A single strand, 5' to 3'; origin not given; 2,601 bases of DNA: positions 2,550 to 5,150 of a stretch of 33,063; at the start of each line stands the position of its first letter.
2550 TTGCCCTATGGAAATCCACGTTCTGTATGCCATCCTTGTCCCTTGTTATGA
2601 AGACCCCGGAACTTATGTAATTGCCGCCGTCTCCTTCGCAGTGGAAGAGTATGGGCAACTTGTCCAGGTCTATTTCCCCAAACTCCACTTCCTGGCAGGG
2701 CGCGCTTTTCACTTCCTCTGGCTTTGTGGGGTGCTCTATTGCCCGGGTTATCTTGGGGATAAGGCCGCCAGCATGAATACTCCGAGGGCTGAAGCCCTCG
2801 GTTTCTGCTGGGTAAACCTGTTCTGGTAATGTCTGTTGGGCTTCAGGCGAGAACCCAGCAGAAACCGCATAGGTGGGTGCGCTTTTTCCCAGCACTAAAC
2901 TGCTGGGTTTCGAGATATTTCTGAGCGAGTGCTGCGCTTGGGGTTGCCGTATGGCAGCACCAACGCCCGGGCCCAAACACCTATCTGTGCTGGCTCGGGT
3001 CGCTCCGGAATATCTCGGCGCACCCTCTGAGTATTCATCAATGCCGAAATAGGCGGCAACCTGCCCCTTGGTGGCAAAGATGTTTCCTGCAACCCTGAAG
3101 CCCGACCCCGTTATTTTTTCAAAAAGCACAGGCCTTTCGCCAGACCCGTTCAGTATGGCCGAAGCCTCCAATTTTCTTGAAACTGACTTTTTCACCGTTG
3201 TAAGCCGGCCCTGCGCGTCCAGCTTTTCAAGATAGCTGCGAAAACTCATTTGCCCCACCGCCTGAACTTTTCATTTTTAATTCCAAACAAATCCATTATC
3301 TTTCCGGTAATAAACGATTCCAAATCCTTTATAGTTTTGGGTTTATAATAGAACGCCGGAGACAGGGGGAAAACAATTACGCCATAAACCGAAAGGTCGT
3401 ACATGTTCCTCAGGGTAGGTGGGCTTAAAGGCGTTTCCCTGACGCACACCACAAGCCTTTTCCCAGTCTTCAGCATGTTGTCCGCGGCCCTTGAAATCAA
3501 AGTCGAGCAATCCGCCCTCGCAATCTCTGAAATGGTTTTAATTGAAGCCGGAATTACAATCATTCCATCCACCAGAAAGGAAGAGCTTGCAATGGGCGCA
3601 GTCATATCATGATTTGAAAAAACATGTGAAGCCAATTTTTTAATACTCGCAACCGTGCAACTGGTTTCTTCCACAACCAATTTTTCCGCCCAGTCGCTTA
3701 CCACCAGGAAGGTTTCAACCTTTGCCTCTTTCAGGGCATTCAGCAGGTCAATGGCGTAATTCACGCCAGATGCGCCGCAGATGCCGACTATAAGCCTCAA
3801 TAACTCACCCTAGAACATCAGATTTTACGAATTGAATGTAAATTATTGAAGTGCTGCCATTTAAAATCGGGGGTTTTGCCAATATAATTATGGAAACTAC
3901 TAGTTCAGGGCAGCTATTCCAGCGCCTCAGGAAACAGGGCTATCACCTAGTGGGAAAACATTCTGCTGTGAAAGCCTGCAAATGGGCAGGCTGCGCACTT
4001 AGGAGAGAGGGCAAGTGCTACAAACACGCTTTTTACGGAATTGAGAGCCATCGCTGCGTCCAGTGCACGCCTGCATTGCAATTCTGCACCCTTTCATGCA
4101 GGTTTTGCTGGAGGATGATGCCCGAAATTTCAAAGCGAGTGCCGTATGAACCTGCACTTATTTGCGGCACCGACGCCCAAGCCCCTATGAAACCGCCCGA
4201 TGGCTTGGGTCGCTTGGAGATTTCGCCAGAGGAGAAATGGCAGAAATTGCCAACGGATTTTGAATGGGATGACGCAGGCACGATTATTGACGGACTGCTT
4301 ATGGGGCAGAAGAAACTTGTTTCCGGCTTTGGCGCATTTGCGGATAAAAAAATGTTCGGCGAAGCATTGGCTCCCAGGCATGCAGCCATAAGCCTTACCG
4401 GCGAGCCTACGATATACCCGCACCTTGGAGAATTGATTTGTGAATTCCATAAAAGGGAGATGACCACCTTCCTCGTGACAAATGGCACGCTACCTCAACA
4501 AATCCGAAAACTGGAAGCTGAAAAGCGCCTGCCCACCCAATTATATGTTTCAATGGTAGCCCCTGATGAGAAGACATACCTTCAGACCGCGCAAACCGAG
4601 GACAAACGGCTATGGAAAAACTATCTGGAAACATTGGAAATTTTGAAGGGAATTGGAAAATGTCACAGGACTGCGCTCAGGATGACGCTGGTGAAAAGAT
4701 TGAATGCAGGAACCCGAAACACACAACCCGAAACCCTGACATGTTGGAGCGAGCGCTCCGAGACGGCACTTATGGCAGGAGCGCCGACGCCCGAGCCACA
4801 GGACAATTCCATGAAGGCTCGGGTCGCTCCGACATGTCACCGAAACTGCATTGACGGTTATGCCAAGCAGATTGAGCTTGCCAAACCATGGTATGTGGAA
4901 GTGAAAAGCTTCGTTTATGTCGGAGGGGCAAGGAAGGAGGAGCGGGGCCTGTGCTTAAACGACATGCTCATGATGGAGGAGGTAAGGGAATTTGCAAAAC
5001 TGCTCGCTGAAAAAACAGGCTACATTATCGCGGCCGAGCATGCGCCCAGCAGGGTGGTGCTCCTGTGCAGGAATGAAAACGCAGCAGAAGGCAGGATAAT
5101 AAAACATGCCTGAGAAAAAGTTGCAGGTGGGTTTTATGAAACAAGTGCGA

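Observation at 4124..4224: Tyw1 insertion 1: a family-A element sits between the radical-SAM CxxxCxxC motif and the conserved EWDD segment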

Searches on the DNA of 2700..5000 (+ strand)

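Call 30: build_rna_model(alignment_id=A3, structure=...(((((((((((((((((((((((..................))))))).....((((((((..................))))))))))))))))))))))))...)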
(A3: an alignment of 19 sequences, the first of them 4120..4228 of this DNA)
Model R1 built from alignment A3 (19 sequences, 109 columns); structure: as given.
model positions 109; base pairs 31; branch points 1; effective number of sequences 2.21; information 0.59 bits per position. Calibrated on 0.2 Mb of random sequence (short: E-values are rough).
structure used (alignment columns):
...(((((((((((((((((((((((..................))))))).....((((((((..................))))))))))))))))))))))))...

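Call 31: search_with_rna_model(model_id=R1, source=window, filters=off, max_evalue=10, show_alignments=0)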
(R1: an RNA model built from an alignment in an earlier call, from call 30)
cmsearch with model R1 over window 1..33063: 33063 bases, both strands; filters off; matches with E-value up to 10: 21.
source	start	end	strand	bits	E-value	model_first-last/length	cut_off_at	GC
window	4734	4842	+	109.3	1.9e-26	1-109/109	no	0.64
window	2910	3018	+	97.4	2.3e-23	1-109/109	no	0.61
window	4120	4228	+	91.3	9.1e-22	1-109/109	no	0.57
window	1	85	-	57.6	4.9e-13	12-98/109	no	0.59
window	4734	4842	-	53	7.8e-12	1-109/109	no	0.64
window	2910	3018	-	41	1e-08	1-109/109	no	0.61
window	4120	4228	-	36.5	1.5e-07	1-109/109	no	0.57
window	1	85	+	27.1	4.1e-05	12-98/109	no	0.59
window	21202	21289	+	14.1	0.099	1-109/109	no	0.49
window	21202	21289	-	9.5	1.6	1-109/109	no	0.49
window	16979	17049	-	8.7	2.6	1-109/109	no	0.66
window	2797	2869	-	8.6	2.6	1-109/109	no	0.53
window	16979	17049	+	8.2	3.4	1-109/109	no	0.66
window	2797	2869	+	8.1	3.7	1-109/109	no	0.53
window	975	1008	+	7.8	4.4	1-109/109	no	0.35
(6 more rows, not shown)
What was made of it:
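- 4123..4225 (+): Family-A element, copy 'Tyw1 insertion 1': a 103-nt imperfect palindrome folding as a three-way junction. It encodes residues 92-125. CM R1 91.3 bits, E 9e-22 on the + strand against 36.5 bits on the - strand (call 31).
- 4737..4839 (+): Family-A copy 'Tyw1 insertion 2' (sense orientation, a different reading frame), flanked by CCCGAAA-type heptamers (about 4709-4736 and 4840-4846). CM 109.3 bits (call 31).
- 2913..3015 (+): Family-A copy inside the UbiD-family gene (1684-3258, - strand), so antisense to the host gene yet still in frame. CM 97.4 bits (call 31).
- Checked: A covariance model built from related copies scores this site at 91 bits, E 9e-22, and finds exactly four copies in the window (call 31).
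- The window holds four copies (call 31).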

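Call 32: search_with_rna_model(model_id=R1, sources=[L001, L002, L113, L115, L116, L117, L118, L119, L120, L121, L122, L123, L124, L125, L126, L128, L130, L131, L132, L133, L134, L135, L136, L138, L139, L140, L141, L142, L145, L146, L148, L149, L150, L151, L153, L155], max_evalue=1)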
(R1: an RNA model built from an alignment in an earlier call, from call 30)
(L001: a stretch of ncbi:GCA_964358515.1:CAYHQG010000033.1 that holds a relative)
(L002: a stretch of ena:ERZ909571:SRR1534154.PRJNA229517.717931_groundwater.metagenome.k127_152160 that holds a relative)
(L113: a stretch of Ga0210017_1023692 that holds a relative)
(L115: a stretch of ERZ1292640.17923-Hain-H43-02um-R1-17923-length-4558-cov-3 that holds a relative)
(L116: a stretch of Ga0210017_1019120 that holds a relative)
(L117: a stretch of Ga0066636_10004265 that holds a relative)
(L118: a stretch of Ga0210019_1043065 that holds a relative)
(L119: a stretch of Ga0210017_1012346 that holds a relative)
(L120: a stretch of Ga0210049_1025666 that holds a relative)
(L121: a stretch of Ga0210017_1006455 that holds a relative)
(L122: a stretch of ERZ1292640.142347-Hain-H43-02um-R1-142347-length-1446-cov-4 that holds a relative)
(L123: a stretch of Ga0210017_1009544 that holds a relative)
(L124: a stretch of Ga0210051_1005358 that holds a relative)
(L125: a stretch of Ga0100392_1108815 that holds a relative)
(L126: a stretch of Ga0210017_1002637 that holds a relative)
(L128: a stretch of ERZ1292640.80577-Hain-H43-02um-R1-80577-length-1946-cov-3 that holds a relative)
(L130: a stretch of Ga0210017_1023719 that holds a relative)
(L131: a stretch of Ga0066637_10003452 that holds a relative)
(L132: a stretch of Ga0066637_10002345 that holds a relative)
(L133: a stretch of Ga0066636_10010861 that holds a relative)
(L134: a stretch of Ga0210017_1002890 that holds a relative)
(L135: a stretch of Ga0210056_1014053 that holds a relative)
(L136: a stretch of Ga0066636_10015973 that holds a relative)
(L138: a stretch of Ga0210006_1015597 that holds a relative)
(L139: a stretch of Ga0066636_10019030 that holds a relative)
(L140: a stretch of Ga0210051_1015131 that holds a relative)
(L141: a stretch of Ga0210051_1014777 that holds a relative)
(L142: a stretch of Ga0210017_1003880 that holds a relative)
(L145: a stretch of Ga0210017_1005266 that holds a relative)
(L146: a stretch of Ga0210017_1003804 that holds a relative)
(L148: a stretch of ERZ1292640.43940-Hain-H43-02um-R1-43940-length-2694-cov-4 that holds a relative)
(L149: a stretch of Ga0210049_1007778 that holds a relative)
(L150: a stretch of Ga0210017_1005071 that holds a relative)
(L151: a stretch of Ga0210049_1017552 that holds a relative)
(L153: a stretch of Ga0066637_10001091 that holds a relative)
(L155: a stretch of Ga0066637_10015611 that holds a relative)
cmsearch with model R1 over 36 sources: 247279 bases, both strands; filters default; matches with E-value up to 1: 110.
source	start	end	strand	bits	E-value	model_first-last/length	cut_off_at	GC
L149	5756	5864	-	110.9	5.3e-26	1-109/109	no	0.65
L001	3330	3438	+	109.3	1.4e-25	1-109/109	no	0.6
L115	623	731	+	109.3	1.4e-25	1-109/109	no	0.6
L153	1298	1406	-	109.3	1.4e-25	1-109/109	no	0.64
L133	2232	2340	+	108.8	1.9e-25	1-109/109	no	0.67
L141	3482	3590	-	108.8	1.9e-25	1-109/109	no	0.67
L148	1369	1477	+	107.8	3.4e-25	1-109/109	no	0.62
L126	2176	2284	+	107.3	4.6e-25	1-109/109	no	0.63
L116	2166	2274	-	104.3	2.8e-24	1-109/109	no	0.57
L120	2716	2824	-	103.7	3.9e-24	1-109/109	no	0.59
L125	910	1018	+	103.7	3.9e-24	1-109/109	no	0.59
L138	331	439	+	103.7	3.9e-24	1-109/109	no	0.59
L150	1446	1554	-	103.7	3.9e-24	1-109/109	no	0.59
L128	106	214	+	100.8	2.3e-23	1-109/109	no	0.6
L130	1650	1758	+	100.3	3e-23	1-109/109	no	0.61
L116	1147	1255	-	100.3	3.1e-23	1-109/109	no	0.61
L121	2167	2275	-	100.3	3.1e-23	1-109/109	no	0.61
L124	12185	12293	+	100.3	3.1e-23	1-109/109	no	0.61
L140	6388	6496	+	100.3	3.1e-23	1-109/109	no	0.61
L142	11829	11937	+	99.6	4.7e-23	1-109/109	no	0.57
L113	2034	2142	+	99.5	4.8e-23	1-109/109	no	0.61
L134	2369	2477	-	99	6.5e-23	1-109/109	no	0.61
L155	1083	1191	+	99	6.5e-23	1-109/109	no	0.61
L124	4110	4218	+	97.7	1.4e-22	1-109/109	no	0.62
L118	907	1015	+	92.9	2.6e-21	1-109/109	no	0.55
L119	5941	6049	-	92.9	2.6e-21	1-109/109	no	0.55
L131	9123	9231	+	92.9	2.6e-21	1-109/109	no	0.53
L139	882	990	+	92.9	2.6e-21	1-109/109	no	0.53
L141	6400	6553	+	92.6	3.1e-21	1-109/109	no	0.6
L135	3862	3971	+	91.8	4.9e-21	1-109/109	no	0.56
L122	1216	1322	+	90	1.5e-20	1-109/109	no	0.59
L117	2660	2769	-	88.5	3.4e-20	1-109/109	no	0.55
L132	199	308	+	88.5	3.4e-20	1-109/109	no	0.55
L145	8249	8358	+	88.5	3.4e-20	1-109/109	no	0.55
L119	5205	5313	+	87.1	8.3e-20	1-109/109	no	0.61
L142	12165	12273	-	86.7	1.1e-19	1-109/109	no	0.61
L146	12410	12518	+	82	1.7e-18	1-109/109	no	0.61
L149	2273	2381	+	82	1.7e-18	1-109/109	no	0.61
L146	10435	10538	+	81.8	1.9e-18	1-109/109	no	0.6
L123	6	112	-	78.7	1.3e-17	1-109/109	no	0.55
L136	4113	4219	+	78.7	1.3e-17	1-109/109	no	0.55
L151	2366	2472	-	78.7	1.3e-17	1-109/109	no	0.55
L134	2127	2235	+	76.8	3.8e-17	1-109/109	no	0.49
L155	1325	1433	-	76.8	3.8e-17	1-109/109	no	0.49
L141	2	107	+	75.1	1.1e-16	4-109/109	no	0.6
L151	1838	1926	-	73.9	2.1e-16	11-99/109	no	0.63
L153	3448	3557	-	73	3.8e-16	1-109/109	no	0.52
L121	2021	2129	+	72.9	4e-16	1-109/109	no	0.59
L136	4553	4661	+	71.6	8.6e-16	1-109/109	no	0.56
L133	1958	2064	-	62.4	2.1e-13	1-109/109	no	0.48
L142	12165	12273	+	62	2.8e-13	1-109/109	no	0.61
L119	5205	5313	-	61.5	3.7e-13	1-109/109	no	0.61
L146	12410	12518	-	59.8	1e-12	1-109/109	no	0.61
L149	2273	2381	-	59.8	1e-12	1-109/109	no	0.61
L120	2716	2824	+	55.3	1.5e-11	1-109/109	no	0.59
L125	910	1018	-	55.3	1.5e-11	1-109/109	no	0.59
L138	331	439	-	55.3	1.5e-11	1-109/109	no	0.59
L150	1446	1554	+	55.3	1.5e-11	1-109/109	no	0.59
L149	5756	5864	+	54.5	2.3e-11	1-109/109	no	0.65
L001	3330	3438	-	54.5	2.5e-11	1-109/109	no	0.6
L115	623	731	-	54.5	2.5e-11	1-109/109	no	0.6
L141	1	107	-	54.1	3e-11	1-107/109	3'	0.61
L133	2232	2340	-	53.9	3.5e-11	1-109/109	no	0.67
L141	3482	3590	+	53.9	3.5e-11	1-109/109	no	0.67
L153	1298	1406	+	53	5.8e-11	1-109/109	no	0.64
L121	2021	2129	-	52.1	9.8e-11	1-109/109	no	0.59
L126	2176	2284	-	51.9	1.1e-10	1-109/109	no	0.63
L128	106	214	-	51.4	1.6e-10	1-109/109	no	0.6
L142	11829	11937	-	51.3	1.6e-10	1-109/109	no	0.57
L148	1369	1477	-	50.7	2.3e-10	1-109/109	no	0.62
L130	1650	1758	-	50.6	2.4e-10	1-109/109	no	0.61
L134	2369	2477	+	50.2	3.1e-10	1-109/109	no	0.61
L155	1083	1191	-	50.2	3.1e-10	1-109/109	no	0.61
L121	2167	2275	+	49.7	4.2e-10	1-109/109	no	0.61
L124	12185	12293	-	49.7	4.2e-10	1-109/109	no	0.61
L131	9123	9231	-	49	6.5e-10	1-109/109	no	0.53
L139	882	990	-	49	6.5e-10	1-109/109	no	0.53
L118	907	1015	-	48.5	8.6e-10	1-109/109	no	0.55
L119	5941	6049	+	48.5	8.6e-10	1-109/109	no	0.55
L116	2166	2274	+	47.4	1.7e-09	1-109/109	no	0.57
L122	1216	1322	-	45.4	5.6e-09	1-109/109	no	0.59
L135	3863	3971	-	45.3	5.7e-09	1-109/109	no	0.57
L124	4110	4218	-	44.5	9.2e-09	1-109/109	no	0.62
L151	1924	2032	+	43.6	1.6e-08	1-109/109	no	0.57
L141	6400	6553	-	43.3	2e-08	1-109/109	no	0.6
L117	2660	2768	+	41.7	5.2e-08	1-109/109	no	0.56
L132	200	308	-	41.7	5.2e-08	1-109/109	no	0.56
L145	8250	8358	-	41.7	5.2e-08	1-109/109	no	0.56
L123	6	112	+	41.6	5.4e-08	1-109/109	no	0.55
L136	4113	4219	-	41.6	5.4e-08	1-109/109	no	0.55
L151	2366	2472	+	41.6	5.4e-08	1-109/109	no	0.55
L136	4553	4661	-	40.5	1e-07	1-109/109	no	0.56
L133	5715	5792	-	40.3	1.2e-07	31-109/109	5'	0.63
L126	11990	12078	+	36.9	9.1e-07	1-109/109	no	0.56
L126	11990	12173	-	34.4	3.9e-06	1-109/109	no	0.53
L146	10427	10538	-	34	5.1e-06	1-109/109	no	0.58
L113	1982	2073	-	32.4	1.3e-05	1-109/109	no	0.6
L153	3542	3651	+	30.8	3.4e-05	1-109/109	no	0.55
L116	1216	1307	+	28.8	0.00011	1-109/109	no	0.58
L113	2082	2192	-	28.3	0.00015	1-109/109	no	0.58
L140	6336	6427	-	27.2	0.00029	1-109/109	no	0.59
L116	1097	1207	+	26.7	0.00039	1-109/109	no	0.58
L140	6436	6545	-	21.5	0.0092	2-109/109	5'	0.57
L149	8629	8726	+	19.6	0.028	1-53/109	3'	0.54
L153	3654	3723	-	18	0.074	20-90/109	no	0.51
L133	5715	5792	+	17.8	0.084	1-77/109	3'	0.63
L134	2526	2560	+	17.7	0.085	56-90/109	no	0.69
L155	1000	1034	-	17.7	0.085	56-90/109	no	0.69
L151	1841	1923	+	17.4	0.1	14-96/109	no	0.65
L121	1610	1716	-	14.4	0.62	1-109/109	no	0.58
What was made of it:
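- No long element bounded by family-A termini was seen in 247 kb of related loci (call 32).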

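Call 48: search_with_rna_model(model_id=R1, source=L156, filters=off, max_evalue=10, show_alignments=2)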
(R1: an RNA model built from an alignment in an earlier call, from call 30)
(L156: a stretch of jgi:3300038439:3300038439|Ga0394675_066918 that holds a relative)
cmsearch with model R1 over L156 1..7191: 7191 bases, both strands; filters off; matches with E-value up to 10: 9.
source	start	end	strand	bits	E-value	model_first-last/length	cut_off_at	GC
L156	3335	3435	+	24.8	3.6e-05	1-109/109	no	0.62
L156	3335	3435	-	9.7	0.29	1-109/109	no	0.62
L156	310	355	-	5.3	4.1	1-109/109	no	0.52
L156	6835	6874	+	5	4.9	1-109/109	no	0.6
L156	1953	2079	+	5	5.1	1-109/109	no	0.48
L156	2090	2114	-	4.8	5.6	1-109/109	no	0.36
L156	235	290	-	4.2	7.9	1-109/109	no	0.5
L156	5504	5529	+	4.1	8.5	1-109/109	no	0.46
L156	5638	5673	-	4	9.3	1-109/109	no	0.64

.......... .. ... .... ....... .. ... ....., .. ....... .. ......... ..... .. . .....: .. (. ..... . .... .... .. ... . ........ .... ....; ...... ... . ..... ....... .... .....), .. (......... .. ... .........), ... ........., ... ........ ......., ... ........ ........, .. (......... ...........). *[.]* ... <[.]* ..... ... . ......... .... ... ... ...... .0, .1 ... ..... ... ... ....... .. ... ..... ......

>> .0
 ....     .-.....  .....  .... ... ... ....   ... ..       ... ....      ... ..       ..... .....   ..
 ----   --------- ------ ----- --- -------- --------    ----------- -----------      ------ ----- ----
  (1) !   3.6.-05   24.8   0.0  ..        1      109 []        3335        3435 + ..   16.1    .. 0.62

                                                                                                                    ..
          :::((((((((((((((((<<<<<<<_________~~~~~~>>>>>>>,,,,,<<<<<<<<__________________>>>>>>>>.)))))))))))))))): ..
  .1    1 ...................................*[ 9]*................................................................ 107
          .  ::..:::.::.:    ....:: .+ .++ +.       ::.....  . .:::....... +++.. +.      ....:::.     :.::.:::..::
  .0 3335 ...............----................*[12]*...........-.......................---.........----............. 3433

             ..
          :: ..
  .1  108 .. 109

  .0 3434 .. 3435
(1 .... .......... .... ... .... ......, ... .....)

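Call 58: search_rna_families(source=window, start=2700, end=5000, threshold=evalue, max_evalue=1)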
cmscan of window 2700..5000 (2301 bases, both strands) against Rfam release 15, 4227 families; matches with E-value up to 1: 2.
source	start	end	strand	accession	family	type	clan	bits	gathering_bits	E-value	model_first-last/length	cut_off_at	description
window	2782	2804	+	RF01687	Acido-Lenti-1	Gene; sRNA;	-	19.6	37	0.18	1-46/46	no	Acido-Lenti-1 RNA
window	2877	2922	+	RF00651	mir-221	Gene; miRNA;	-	19.6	46.6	0.29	1-84/84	no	mir-221 microRNA precursor family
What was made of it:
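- On Known structured RNA or ribozyme families (Rfam 15): Only two weak off-target hits at E <= 1 in 2700-5000 (call 58).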

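Call 65: search_dna_similar(query=window:4110-4240:+, collection=plasmids, mode=distant, max_evalue=0.01, max_rows=5)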
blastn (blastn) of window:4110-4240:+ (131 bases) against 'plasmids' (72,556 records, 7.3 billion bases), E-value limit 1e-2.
No match.

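Call 66: search_dna_similar(query=window:4110-4240:+, collection=phages, mode=distant, max_evalue=0.01, max_rows=5)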
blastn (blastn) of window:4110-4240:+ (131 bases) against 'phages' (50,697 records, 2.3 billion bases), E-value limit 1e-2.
No match.
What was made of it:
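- Tried and rejected: No similarity (calls 65, 66).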
